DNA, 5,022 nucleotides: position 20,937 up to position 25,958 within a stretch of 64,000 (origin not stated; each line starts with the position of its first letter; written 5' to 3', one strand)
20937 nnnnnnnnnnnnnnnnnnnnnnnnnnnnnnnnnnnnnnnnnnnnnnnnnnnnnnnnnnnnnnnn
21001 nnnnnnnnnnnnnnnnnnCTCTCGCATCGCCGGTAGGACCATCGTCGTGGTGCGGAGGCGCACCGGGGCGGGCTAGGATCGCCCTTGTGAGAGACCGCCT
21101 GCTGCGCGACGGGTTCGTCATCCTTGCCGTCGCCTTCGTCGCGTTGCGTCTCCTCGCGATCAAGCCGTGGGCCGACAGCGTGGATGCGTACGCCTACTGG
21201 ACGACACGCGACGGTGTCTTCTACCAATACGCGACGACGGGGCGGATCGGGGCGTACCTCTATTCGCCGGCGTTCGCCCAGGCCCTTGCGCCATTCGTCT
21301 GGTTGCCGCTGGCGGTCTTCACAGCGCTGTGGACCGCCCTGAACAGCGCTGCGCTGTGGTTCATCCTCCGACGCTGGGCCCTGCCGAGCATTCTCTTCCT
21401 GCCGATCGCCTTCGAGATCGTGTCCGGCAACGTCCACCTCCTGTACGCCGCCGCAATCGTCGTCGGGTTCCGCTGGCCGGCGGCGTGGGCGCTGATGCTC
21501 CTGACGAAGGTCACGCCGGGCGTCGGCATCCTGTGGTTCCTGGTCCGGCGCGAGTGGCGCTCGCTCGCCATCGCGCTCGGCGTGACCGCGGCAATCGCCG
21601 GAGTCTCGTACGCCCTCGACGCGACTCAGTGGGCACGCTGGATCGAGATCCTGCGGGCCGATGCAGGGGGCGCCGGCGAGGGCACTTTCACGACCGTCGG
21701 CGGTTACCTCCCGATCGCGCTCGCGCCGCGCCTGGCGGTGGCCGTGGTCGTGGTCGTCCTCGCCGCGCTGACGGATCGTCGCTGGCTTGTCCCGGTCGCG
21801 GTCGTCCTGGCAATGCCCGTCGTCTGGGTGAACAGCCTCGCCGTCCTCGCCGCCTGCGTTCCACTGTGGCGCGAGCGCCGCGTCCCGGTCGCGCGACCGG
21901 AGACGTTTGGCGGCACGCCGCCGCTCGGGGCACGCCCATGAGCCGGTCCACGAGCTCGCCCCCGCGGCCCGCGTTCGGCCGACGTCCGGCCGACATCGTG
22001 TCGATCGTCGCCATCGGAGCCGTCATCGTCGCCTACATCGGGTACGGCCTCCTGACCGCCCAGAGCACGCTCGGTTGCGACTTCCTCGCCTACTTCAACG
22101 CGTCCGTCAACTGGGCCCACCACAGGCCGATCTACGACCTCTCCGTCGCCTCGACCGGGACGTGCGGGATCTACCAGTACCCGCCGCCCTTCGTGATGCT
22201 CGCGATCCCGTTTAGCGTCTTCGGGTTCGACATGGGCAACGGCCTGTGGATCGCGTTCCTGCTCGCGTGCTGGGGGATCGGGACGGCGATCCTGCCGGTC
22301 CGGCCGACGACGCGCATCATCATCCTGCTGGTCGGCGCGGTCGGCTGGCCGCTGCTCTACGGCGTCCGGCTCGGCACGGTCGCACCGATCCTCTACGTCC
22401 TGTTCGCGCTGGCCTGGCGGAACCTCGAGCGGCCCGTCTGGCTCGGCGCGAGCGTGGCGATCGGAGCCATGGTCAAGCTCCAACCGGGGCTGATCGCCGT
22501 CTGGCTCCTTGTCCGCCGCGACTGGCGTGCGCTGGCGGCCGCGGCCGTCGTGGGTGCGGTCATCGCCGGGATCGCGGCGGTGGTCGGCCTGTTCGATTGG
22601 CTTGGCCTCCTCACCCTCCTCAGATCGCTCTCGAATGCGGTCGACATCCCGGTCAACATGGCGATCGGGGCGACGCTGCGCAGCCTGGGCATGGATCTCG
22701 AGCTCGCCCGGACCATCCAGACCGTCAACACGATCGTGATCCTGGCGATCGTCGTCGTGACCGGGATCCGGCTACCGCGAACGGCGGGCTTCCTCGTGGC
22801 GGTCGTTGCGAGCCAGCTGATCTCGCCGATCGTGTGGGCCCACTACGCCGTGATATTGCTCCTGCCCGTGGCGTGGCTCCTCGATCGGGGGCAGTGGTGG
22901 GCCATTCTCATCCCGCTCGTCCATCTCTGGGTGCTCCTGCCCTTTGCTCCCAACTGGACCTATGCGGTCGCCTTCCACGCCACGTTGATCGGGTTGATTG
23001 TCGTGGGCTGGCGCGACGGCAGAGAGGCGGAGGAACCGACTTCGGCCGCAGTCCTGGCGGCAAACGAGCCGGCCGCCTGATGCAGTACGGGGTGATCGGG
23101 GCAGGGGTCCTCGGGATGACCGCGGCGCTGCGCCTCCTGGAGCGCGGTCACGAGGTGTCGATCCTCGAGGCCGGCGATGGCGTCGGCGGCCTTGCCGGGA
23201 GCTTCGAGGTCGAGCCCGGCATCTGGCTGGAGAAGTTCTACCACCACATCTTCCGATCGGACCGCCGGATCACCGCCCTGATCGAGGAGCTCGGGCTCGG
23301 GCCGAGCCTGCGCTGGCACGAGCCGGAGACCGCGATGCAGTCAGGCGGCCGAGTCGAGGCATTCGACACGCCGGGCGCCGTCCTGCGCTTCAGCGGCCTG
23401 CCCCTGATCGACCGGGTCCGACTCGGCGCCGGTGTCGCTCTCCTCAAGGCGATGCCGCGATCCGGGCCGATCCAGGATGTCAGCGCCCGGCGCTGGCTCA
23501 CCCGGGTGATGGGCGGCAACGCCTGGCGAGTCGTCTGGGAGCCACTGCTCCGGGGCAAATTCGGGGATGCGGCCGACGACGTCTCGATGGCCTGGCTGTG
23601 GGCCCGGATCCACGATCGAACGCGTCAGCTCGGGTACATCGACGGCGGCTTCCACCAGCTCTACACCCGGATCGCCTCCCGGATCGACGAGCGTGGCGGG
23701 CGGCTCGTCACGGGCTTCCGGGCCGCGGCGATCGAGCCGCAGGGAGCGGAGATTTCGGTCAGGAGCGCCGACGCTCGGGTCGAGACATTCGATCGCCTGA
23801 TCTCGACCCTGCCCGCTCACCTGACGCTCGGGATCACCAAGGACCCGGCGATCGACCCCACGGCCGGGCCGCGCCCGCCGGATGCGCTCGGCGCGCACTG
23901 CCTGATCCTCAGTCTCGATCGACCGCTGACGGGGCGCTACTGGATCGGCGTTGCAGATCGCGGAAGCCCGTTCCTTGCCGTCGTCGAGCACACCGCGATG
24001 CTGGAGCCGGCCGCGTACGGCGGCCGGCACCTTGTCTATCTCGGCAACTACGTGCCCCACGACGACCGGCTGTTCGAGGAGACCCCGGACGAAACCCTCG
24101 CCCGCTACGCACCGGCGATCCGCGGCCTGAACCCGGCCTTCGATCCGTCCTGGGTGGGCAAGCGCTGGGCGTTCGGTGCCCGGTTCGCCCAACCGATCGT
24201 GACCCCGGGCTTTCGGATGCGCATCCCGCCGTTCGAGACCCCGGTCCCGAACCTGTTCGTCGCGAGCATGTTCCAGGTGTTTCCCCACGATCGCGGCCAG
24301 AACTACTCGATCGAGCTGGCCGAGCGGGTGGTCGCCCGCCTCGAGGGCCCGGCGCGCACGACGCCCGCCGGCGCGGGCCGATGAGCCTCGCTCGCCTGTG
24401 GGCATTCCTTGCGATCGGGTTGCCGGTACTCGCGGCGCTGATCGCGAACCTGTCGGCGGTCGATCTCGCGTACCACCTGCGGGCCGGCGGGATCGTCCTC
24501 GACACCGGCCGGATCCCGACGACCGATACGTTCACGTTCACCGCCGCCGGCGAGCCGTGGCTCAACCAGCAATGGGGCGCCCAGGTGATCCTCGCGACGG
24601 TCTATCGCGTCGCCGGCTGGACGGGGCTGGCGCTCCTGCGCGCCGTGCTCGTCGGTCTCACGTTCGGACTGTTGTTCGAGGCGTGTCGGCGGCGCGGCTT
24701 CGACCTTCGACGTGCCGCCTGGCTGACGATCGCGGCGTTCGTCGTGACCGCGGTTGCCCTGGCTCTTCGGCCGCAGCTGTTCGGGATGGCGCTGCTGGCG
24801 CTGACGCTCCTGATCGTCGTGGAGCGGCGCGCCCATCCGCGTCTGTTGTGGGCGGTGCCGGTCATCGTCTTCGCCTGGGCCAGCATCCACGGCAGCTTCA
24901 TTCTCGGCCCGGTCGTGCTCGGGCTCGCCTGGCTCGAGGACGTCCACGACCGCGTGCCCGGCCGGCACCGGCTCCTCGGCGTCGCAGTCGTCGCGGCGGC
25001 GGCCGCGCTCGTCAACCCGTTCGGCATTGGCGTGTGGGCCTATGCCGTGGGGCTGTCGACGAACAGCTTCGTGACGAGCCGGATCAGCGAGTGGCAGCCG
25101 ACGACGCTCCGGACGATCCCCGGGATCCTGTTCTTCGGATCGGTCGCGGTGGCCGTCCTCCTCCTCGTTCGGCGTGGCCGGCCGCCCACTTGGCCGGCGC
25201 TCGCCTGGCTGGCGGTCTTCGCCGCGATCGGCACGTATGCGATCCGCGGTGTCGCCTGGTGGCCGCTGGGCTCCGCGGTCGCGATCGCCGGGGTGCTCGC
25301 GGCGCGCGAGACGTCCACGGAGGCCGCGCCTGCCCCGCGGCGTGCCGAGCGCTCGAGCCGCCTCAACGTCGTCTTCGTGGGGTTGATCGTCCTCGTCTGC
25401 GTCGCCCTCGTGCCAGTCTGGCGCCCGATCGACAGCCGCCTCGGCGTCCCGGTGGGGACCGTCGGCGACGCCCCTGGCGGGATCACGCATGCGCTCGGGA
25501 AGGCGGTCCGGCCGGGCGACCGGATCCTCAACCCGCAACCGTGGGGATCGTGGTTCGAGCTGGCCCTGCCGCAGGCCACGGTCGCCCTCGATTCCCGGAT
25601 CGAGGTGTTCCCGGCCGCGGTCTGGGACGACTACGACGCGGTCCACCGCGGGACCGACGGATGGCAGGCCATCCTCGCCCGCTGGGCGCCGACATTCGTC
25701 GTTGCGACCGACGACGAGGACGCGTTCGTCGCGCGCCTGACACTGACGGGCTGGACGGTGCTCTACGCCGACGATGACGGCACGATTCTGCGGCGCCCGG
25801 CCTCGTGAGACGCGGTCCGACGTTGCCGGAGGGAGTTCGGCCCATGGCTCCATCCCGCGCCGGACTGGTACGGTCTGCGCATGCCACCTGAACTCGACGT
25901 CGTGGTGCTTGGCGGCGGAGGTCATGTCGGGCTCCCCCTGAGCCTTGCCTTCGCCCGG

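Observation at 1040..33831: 33-kb locus saturated with polytopic GT-C-type glycosyltransferases and polyprenyl-phosphate-sugar synthases: a candidate undescribed extracytoplasmic glycan or lipoglycan assembly line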

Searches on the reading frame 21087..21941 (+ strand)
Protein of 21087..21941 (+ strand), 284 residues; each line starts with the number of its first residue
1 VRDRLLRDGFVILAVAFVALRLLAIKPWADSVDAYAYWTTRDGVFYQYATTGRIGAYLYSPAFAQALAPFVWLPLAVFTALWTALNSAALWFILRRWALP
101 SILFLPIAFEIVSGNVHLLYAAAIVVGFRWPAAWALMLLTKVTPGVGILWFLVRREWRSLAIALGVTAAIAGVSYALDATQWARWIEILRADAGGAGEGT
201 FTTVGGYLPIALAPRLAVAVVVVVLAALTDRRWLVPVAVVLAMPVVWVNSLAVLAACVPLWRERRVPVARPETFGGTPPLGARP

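Call 6: search_protein_families(library=pfam, proteins=[window:21087-21941:+], max_evalue=0.01)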
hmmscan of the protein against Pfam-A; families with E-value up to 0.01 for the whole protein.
window:21087-21941:+ (284 aa): 1 family
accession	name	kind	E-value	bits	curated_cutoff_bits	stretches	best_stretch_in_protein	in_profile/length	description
PF09594.16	GT87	-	5.3e-12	46.4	25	1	57-259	1-211/237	Glycosyltransferase family 87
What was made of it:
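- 21087..21941 (+): g14, short-form GT87. PF09594, 46 bits (call 6).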

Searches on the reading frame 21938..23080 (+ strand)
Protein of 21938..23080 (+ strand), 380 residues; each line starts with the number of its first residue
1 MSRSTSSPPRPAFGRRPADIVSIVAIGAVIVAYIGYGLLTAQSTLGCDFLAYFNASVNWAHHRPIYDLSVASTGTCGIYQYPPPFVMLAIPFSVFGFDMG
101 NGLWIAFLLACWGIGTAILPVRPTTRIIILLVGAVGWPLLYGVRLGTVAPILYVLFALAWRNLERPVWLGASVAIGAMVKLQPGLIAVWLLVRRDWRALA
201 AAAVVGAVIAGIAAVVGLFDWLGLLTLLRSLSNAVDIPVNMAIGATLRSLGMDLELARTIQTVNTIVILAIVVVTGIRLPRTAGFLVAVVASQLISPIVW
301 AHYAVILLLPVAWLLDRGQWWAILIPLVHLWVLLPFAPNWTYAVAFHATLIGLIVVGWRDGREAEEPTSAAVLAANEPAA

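Call 6: search_protein_families(library=pfam, proteins=[window:21938-23080:+], max_evalue=0.01)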
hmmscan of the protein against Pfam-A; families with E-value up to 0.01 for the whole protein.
window:21938-23080:+ (380 aa): 1 family
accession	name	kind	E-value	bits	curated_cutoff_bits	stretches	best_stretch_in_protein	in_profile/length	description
PF09594.16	GT87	-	4e-18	66.5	25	1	79-297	1-237/237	Glycosyltransferase family 87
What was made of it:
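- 21938..23080 (+): g15, GT87. PF09594, 66.5 bits (call 6).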

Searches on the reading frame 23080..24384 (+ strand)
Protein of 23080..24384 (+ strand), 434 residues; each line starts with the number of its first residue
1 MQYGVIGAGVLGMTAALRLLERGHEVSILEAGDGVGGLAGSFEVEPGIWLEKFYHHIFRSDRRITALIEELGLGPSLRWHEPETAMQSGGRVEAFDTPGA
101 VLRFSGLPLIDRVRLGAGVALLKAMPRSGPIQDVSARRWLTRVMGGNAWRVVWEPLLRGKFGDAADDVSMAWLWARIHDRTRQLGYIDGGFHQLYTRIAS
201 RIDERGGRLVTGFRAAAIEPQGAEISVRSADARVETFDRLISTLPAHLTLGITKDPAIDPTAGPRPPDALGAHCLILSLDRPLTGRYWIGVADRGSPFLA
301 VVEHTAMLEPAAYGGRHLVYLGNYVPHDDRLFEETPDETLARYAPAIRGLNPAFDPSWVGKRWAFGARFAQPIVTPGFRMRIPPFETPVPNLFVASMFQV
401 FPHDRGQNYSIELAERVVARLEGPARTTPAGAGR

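Call 6: search_protein_families(library=pfam, proteins=[window:23080-24384:+], max_evalue=0.01)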
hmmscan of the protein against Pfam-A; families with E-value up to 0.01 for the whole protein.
window:23080-24384:+ (434 aa): 6 families
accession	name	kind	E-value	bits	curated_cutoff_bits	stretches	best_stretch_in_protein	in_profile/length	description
PF01593.30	Amino_oxidase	-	2.5e-34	119.8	19.8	1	12-396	3-417/443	Flavin containing amine oxidoreductase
PF13450.12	NAD_binding_8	-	9.4e-11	42.3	21.9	1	5-71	1-68/68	NAD(P)-binding Rossmann-like domain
PF01266.30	DAO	-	3.2e-06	27.4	27.9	1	5-37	4-37/353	FAD dependent oxidoreductase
PF00890.30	FAD_binding_2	-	0.0028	17.3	20.4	1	5-37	4-36/414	FAD binding domain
PF00070.33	Pyr_redox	-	0.0057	17.6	22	0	5-35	4-34/82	Pyridine nucleotide-disulphide oxidoreductase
PF12831.13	FAD_oxidored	-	0.0071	16.1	27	1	5-44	4-43/416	FAD dependent oxidoreductase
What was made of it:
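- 23080..24384 (+): g16, FAD oxidoreductase (PRK07233 type), accessory. PF01593 (call 6).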

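Call 70: search_protein_families(library=ncbifam, proteins=[window:23080-24384:+], max_evalue=0.00001)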
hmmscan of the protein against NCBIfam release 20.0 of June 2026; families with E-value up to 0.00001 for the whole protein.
window:23080-24384:+ (434 aa): 9 families
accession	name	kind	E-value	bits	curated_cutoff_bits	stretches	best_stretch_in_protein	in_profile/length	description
NF005560.0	PRK07233.1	equivalog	4.9e-126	421.1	252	1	1-422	1-429/435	hypothetical protein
TIGR03467.1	HpnE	equivalog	9.3e-20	71.3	283.05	1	5-395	3-402/430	hydroxysqualene dehydroxylase HpnE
NF005547.0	PRK07208.1-3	equivalog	3.4e-15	55.8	380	1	4-253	8-268/465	hypothetical protein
TIGR02732.1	zeta_caro_desat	equivalog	2.6e-10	39.8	622.15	1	4-96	3-96/474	9,9'-di-cis-zeta-carotene desaturase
TIGR00562.1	proto_IX_ox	equivalog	1.8e-08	33.4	97.85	1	5-186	7-190/470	protoporphyrinogen oxidase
TIGR02731.1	phytoene_desat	equivalog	3.6e-08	32.6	569.4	1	5-96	4-98/453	15-cis-phytoene desaturase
NF005548.0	PRK07208.1-4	equivalog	1e-07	31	389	0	5-70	8-72/488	hypothetical protein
TIGR02734.1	crtI_fam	subfamily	1.4e-07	30.6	238.1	1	5-43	3-41/504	phytoene desaturase family protein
NF045637.1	carotdesatCrtDProt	equivalog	1.2e-06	27.3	580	0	5-40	3-38/485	1-hydroxycarotenoid 3,4-desaturase CrtD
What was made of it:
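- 23080..24384 (+): NF005560, 421 bits (call 70).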

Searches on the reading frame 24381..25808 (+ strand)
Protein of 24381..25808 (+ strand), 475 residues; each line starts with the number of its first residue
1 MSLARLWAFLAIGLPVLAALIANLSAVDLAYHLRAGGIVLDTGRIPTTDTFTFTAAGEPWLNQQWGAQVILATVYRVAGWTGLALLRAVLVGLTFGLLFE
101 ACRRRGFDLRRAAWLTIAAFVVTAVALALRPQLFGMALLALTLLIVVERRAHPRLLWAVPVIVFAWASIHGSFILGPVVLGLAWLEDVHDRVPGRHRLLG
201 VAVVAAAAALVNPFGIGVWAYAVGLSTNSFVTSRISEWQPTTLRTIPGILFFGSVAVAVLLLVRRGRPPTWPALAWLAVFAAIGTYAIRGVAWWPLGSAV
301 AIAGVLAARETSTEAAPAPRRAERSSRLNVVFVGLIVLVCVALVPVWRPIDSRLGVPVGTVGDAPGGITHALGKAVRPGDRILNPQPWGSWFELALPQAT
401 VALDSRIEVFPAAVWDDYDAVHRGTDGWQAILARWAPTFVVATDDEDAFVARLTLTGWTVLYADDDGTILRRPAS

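Call 6: search_protein_families(library=pfam, proteins=[window:24381-25808:+], max_evalue=0.01)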
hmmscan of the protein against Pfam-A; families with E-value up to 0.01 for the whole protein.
window:24381-25808:+ (475 aa): 0 families

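Call 10: search_protein_families(library=ncbifam, proteins=[window:24381-25808:+], max_evalue=0.01)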
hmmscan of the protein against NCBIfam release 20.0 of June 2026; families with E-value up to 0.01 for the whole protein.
window:24381-25808:+ (475 aa): 0 families

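Call 31: search_solved_structures(query=A2, max_evalue=1)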
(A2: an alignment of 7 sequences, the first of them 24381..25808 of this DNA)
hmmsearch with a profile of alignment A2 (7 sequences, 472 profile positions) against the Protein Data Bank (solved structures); distinct sequences matched with E-value up to 1: 2.
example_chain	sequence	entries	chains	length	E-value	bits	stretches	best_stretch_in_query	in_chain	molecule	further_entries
7o37_k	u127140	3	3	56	0.3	13.3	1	31-57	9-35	Cytochrome c oxidase subunit 7B, mitochondrial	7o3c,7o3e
8pw5_x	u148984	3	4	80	0.54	12.4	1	31-57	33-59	Cytochrome c oxidase subunit 7B, mitochondrial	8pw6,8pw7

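Call 36: search_protein_families(library=pfam, proteins=[window:24381-25808:+], max_evalue=10)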
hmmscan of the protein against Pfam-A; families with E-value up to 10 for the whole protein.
window:24381-25808:+ (475 aa): 1 family
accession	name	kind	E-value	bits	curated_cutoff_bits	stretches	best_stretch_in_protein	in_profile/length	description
PF19554.4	DUF6077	-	3.1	6.9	27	1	78-158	255-335/354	Family of unknown function (DUF6077)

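Call 57: search_protein_representatives(protein=window:24381-25808:+)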
Query: 475 residues. Proteins with E-value up to 0.001 (for the whole library): 18167; up to 1e-10: 8353; up to 1e-30: 431. The best 150 are listed.
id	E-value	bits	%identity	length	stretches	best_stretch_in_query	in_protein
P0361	1.7e-145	502.1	58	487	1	2-472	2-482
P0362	5.2e-129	447.7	53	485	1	1-472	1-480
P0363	9.1e-128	443.7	54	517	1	4-473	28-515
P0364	5.5e-124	431.2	54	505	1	3-471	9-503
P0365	4.3e-122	424.9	60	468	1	1-359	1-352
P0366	2.6e-113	396.0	47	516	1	2-472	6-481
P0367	2.9e-113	395.8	45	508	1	5-472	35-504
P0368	4.1e-113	395.3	52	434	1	33-463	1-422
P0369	5.7e-109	381.7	44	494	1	3-475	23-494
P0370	9.4e-107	374.4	42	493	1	2-470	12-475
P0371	6.5e-105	368.3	57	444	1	1-352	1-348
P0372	4.7e-104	365.5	44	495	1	3-472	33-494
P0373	2.7e-103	363.0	43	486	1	5-470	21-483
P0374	5.2e-103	362.0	44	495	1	2-474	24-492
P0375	7.7e-102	358.2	48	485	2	13-270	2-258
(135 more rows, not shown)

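Call 59: search_protein_families(library=pfam, alignment_id=A7, max_evalue=0.1)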
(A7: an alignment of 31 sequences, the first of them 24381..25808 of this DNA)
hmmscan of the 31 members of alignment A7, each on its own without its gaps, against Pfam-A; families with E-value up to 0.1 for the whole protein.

A. member 1, window:24381-25808:+ (475 aa): 0 families

B. families by the number of members that match (of 31 scanned): 6 families
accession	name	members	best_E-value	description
PF13231.12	PMT_2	1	0.0028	Dolichyl-phosphate-mannose-protein mannosyltransferase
PF22570.1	LiaF-TM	1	0.015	LiaF transmembrane domain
PF03188.21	Cytochrom_B561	1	0.03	Eukaryotic cytochrome b561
PF25221.1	5TMH_Lnb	1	0.044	Lnb transmembrane domain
PF00462.30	Glutaredoxin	1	0.051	Glutaredoxin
PF18107.7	HTH_ABP1_N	1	0.072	Fission yeast centromere protein N-terminal domain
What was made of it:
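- g09 and g17 have no significant family hit (calls 36, 59).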

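Call 60: search_solved_structures(query=A7, max_evalue=1)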
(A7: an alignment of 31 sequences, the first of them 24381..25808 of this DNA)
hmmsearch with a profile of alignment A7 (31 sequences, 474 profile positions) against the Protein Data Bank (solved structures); distinct sequences matched with E-value up to 1: 1.
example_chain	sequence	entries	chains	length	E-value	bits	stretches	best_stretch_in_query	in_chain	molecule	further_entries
8e0o_A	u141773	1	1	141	0.34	12.9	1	284-403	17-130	hetBGL03-15-18a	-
